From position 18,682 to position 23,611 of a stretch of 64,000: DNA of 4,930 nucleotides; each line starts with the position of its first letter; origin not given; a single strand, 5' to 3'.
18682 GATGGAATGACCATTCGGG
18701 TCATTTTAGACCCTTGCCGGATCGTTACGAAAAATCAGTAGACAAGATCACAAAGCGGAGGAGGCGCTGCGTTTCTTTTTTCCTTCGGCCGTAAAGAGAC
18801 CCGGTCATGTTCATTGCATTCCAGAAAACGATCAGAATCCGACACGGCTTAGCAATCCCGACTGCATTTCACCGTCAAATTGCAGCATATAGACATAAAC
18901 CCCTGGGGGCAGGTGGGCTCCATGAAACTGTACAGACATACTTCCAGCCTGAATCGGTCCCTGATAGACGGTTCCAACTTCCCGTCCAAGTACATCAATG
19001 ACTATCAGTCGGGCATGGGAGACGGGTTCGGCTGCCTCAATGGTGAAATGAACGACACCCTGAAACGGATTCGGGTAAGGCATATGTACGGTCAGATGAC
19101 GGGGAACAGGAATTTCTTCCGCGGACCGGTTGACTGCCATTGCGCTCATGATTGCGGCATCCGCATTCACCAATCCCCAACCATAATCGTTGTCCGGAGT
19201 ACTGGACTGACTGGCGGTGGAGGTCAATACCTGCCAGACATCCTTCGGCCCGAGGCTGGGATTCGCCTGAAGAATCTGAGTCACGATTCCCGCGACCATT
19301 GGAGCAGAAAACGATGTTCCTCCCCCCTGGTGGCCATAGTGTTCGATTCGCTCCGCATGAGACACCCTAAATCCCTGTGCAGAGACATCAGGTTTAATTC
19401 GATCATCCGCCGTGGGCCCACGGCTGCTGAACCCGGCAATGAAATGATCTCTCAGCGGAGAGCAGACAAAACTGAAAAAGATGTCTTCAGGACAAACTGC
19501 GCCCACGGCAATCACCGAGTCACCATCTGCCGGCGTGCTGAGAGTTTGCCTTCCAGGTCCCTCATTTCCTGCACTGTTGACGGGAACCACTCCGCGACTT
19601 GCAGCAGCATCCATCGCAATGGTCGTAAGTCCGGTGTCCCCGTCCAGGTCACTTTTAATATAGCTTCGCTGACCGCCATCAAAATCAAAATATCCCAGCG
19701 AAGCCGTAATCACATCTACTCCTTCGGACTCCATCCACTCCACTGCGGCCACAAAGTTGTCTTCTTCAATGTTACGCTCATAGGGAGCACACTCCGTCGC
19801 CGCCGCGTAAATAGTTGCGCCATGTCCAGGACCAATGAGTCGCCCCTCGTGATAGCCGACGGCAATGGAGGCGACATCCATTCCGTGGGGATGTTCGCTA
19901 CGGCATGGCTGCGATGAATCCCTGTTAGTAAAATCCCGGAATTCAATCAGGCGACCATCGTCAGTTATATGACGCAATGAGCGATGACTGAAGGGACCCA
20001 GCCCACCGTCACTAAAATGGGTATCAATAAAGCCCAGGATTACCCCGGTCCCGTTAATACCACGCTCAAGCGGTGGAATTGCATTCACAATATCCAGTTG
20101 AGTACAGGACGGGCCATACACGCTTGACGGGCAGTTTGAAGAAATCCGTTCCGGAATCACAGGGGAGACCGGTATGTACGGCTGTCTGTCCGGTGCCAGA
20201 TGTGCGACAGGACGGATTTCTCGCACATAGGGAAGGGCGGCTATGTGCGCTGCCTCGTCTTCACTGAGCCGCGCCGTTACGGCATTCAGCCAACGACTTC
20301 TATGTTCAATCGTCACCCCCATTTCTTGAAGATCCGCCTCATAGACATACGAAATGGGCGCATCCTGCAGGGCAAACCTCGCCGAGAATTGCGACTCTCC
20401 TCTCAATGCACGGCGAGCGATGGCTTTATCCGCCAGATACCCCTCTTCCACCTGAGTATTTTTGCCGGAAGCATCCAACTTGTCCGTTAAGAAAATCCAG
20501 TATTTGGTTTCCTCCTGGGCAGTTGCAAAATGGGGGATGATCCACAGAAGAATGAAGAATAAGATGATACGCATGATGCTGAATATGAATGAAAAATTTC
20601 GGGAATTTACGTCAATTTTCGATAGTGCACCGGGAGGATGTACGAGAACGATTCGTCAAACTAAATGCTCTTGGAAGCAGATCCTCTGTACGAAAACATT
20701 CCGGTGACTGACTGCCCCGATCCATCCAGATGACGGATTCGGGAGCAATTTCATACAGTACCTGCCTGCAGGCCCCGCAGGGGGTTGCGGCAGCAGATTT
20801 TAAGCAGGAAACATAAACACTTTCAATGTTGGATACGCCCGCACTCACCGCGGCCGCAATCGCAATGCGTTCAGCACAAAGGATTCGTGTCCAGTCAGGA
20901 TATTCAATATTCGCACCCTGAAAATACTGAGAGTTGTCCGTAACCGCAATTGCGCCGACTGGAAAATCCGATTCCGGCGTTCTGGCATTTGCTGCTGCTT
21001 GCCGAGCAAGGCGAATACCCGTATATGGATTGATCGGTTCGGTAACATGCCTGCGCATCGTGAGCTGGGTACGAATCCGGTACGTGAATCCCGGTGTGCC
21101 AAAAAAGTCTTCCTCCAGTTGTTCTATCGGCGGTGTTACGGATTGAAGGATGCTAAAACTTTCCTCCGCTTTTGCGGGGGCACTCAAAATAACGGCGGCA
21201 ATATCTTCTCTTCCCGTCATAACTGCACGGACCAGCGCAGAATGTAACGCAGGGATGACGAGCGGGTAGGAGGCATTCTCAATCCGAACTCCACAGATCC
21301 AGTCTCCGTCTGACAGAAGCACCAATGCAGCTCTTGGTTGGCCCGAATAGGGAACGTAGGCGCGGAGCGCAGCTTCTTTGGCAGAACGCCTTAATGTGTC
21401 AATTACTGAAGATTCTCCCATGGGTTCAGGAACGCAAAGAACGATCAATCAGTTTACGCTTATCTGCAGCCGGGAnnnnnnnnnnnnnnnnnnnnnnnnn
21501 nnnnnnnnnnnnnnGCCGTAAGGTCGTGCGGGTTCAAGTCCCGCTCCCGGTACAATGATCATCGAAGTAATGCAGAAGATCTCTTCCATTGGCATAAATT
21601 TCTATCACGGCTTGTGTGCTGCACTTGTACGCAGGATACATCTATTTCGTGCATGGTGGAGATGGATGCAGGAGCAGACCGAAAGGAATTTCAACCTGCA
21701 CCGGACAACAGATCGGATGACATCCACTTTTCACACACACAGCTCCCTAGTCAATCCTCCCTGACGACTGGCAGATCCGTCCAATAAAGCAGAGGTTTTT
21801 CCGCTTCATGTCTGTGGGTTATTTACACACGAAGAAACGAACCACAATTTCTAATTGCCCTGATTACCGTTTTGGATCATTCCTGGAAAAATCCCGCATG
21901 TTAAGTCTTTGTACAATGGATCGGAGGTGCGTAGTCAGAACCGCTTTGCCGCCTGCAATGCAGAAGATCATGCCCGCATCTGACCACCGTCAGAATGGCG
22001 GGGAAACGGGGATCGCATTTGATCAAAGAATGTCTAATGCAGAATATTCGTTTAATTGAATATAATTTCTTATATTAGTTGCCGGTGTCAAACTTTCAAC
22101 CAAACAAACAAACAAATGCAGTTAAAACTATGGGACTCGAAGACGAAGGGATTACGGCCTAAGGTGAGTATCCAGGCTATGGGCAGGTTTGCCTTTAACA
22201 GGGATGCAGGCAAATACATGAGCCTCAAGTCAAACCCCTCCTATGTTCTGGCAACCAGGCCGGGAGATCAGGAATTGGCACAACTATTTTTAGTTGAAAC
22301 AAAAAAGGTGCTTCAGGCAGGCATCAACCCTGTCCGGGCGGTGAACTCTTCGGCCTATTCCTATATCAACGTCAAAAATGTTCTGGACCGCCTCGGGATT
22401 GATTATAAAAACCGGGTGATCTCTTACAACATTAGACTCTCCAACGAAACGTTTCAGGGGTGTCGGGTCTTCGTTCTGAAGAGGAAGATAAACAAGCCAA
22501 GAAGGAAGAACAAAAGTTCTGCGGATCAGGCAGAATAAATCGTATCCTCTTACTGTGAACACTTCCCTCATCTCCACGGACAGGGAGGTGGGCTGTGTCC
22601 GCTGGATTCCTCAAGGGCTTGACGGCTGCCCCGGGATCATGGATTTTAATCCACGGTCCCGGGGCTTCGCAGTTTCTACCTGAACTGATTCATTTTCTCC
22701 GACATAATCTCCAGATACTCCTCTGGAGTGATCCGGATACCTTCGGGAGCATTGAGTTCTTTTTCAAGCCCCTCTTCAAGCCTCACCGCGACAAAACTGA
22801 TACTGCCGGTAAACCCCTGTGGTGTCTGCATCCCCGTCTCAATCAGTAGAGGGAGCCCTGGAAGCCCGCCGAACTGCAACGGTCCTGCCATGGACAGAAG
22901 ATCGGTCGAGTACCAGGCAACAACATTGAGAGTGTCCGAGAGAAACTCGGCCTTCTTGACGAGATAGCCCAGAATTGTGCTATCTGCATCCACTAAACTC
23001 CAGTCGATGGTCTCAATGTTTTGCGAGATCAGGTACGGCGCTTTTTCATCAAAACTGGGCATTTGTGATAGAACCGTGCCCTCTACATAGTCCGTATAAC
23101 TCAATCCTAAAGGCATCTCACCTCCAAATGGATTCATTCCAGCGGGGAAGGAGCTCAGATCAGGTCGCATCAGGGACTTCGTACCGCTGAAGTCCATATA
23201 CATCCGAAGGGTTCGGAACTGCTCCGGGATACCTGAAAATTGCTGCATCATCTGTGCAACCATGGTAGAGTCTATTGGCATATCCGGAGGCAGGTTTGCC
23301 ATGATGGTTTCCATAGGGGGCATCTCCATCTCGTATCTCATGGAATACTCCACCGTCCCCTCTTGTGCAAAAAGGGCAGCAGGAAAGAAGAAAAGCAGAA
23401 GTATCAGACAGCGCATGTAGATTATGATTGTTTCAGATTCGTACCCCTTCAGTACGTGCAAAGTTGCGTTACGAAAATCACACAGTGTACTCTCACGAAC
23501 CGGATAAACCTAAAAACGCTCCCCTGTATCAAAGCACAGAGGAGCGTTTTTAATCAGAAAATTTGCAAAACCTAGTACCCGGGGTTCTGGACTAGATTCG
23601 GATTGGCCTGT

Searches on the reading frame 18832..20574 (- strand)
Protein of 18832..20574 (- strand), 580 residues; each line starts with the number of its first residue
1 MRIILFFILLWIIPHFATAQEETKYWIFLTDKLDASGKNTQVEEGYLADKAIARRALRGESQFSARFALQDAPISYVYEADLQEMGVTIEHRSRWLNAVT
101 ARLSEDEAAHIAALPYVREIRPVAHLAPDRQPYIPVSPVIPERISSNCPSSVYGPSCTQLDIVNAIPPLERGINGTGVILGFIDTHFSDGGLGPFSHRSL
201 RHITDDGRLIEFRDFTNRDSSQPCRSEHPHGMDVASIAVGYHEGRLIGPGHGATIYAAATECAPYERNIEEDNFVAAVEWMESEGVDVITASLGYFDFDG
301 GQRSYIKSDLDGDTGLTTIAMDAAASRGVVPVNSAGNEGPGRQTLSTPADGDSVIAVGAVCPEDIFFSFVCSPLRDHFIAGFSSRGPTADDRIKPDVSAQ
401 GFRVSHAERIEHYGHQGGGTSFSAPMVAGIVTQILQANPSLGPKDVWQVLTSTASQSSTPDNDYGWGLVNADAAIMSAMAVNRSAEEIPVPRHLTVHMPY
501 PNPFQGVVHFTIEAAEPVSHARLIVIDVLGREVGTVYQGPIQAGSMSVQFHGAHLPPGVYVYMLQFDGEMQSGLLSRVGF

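Call 14: search_protein_families(library=pfam, proteins=[window:18832-20574:-], max_evalue=0.001)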
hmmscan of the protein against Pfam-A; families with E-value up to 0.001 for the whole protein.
window:18832-20574:- (580 aa): 3 families
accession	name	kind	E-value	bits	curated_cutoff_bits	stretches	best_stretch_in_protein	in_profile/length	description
PF00082.27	Peptidase_S8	-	2e-35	122.9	21.8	1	175-467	1-288/288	Subtilase family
PF13860.13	FlgD_ig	-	0.00012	22.4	27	0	505-560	7-69/79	FlgD Ig-like domain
PF18962.6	Por_Secre_tail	-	0.00044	20.9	27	1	500-567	2-65/75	Secretion system C-terminal sorting domain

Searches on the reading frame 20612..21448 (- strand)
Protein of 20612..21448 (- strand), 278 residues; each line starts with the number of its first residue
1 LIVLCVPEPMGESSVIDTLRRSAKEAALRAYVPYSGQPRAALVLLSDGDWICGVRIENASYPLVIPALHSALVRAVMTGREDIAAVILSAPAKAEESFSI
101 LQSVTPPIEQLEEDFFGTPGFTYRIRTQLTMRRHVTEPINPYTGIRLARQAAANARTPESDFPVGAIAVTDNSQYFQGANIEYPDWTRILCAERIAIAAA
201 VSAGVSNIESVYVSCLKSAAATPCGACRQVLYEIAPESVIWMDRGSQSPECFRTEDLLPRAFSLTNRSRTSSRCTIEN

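Call 14: search_protein_families(library=pfam, proteins=[window:20612-21448:-], max_evalue=0.001)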
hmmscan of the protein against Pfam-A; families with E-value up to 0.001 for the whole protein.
window:20612-21448:- (278 aa): 2 families
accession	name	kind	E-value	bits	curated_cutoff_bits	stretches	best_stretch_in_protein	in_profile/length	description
PF00383.29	dCMP_cyt_deam_1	-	1e-22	80.4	25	1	145-241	8-100/102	Cytidine and deoxycytidylate deaminase zinc-binding region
PF08211.18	dCMP_cyt_deam_2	-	9.7e-13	48.9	25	1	16-88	41-115/130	Cytidine and deoxycytidylate deaminase zinc-binding region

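Call 51: find_encoding_contigs(protein=window:20612-21421:-, flank=3000, max_places=10)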
Protein window:20612-21421:- (269 aa): 2 contigs read that carry it; 1 place shown.
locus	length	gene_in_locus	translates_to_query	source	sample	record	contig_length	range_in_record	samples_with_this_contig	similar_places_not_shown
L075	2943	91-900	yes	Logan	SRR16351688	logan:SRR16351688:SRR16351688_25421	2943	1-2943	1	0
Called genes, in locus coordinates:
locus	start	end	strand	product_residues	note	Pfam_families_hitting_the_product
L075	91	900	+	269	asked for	PF08211:dCMP_cyt_deam_2, PF00383:dCMP_cyt_deam_1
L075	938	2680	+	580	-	PF00082:Peptidase_S8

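Call 52: list_cluster_members(proteins=[window:20612-21421:-, window:22676-23416:-])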
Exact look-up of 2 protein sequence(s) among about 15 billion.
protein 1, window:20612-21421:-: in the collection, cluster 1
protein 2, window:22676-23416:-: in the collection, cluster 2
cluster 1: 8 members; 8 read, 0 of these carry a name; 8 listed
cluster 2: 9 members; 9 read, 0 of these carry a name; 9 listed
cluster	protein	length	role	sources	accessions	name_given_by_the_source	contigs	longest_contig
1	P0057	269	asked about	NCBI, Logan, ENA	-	-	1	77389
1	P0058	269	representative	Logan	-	-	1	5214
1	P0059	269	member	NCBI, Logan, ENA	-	-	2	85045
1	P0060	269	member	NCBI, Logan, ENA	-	-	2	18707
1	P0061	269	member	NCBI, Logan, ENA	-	-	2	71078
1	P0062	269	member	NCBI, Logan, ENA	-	-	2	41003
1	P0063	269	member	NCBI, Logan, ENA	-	-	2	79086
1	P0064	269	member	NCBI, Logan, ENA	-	-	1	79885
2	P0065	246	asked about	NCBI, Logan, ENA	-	-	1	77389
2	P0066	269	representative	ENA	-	-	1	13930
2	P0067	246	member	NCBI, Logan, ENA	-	-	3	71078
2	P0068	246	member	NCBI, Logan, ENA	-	-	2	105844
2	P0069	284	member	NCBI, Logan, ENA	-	-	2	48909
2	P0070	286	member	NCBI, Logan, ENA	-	-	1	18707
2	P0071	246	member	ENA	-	-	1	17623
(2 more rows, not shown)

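Call 53: find_encoding_contigs(protein=P0064, flank=2500, max_places=3)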
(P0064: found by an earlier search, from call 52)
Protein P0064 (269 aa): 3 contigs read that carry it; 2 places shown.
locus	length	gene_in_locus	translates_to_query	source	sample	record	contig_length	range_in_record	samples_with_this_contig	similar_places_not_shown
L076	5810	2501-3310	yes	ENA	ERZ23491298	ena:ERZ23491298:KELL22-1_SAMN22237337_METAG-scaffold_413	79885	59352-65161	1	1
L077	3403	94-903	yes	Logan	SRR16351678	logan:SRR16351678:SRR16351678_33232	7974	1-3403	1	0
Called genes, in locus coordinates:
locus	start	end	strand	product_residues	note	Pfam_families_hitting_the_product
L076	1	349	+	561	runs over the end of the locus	PF14322:SusD-like_3 (faint), PF07980:SusD_RagB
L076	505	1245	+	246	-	PF09697:Porph_ging (faint)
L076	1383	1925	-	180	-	-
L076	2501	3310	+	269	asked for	PF08211:dCMP_cyt_deam_2, PF00383:dCMP_cyt_deam_1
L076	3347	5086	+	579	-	PF00082:Peptidase_S8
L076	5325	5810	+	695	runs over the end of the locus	PF13620:CarboxypepD_reg (weak)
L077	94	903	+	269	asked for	PF08211:dCMP_cyt_deam_2, PF00383:dCMP_cyt_deam_1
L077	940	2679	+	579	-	PF00082:Peptidase_S8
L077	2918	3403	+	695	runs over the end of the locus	PF13620:CarboxypepD_reg (weak)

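Call 54: find_encoding_contigs(protein=P0061, flank=2500, max_places=3)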
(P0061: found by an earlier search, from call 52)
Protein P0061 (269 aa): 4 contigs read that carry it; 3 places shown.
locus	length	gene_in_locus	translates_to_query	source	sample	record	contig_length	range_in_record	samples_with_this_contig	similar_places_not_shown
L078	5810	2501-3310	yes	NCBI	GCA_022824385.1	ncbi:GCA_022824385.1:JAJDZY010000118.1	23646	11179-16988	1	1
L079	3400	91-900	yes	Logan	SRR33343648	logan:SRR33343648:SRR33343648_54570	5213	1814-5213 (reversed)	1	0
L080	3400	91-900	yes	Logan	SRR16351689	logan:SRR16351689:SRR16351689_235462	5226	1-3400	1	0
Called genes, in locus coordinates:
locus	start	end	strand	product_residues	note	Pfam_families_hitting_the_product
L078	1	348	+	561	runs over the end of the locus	PF14322:SusD-like_3 (weak), PF07980:SusD_RagB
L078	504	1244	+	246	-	PF09697:Porph_ging (faint)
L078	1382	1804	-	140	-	-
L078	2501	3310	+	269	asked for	PF08211:dCMP_cyt_deam_2, PF00383:dCMP_cyt_deam_1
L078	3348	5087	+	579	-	PF00082:Peptidase_S8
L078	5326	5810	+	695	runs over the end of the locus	PF13620:CarboxypepD_reg (faint)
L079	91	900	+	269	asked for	PF08211:dCMP_cyt_deam_2, PF00383:dCMP_cyt_deam_1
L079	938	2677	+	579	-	PF00082:Peptidase_S8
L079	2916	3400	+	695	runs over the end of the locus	PF13620:CarboxypepD_reg (faint)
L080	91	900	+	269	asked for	PF08211:dCMP_cyt_deam_2, PF00383:dCMP_cyt_deam_1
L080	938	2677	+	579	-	PF00082:Peptidase_S8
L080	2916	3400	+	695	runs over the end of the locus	PF13620:CarboxypepD_reg (faint)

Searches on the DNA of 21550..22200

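Call 19: search_rna_families(source=window, start=21550, end=22200, threshold=evalue, max_evalue=10)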
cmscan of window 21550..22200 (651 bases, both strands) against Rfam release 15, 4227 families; matches with E-value up to 10: 3.
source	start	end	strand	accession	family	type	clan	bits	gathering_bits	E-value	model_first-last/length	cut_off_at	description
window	22040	22131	+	RF02508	Atu_Ti4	Gene; sRNA;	-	16.9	40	1.2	1-107/107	no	Rhizobiales sRNA Atu_Ti4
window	21744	21826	+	RF02837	anti-hemB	Gene; sRNA;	-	13.9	49.5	1.8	1-81/81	no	Burkholderia RNA 7 (anti-hemB)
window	21654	21680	-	RF01977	HOTAIRM1_3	Gene; lncRNA;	-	10.2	37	9.8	1-59/59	no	HOX antisense intergenic RNA myeloid 1 conserved region 3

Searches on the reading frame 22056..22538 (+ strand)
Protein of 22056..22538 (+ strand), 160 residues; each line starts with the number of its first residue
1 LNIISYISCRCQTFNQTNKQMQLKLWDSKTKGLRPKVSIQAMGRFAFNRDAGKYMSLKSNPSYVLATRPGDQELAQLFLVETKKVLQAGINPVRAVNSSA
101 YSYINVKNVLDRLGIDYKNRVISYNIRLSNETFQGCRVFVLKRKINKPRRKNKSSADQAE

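Call 14: search_protein_families(library=pfam, proteins=[window:22056-22538:+], max_evalue=0.001)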
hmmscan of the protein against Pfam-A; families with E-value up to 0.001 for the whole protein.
window:22056-22538:+ (160 aa): 0 families

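Call 50: find_encoding_contigs(protein=window:22116-22538:+, flank=3000, max_places=10)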
Protein window:22116-22538:+ (140 aa): no gene with exactly this product is on record in the collection.

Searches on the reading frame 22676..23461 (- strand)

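Call 14: search_protein_families(library=pfam, proteins=[window:22676-23461:-], max_evalue=0.001)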
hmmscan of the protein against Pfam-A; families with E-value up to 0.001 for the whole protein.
window:22676-23461:- (261 aa): 1 family
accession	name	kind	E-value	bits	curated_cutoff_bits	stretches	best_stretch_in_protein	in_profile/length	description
PF09697.16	Porph_ging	-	1.1e-05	26.3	25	1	170-204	45-79/81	Protein of unknown function (Porph_ging)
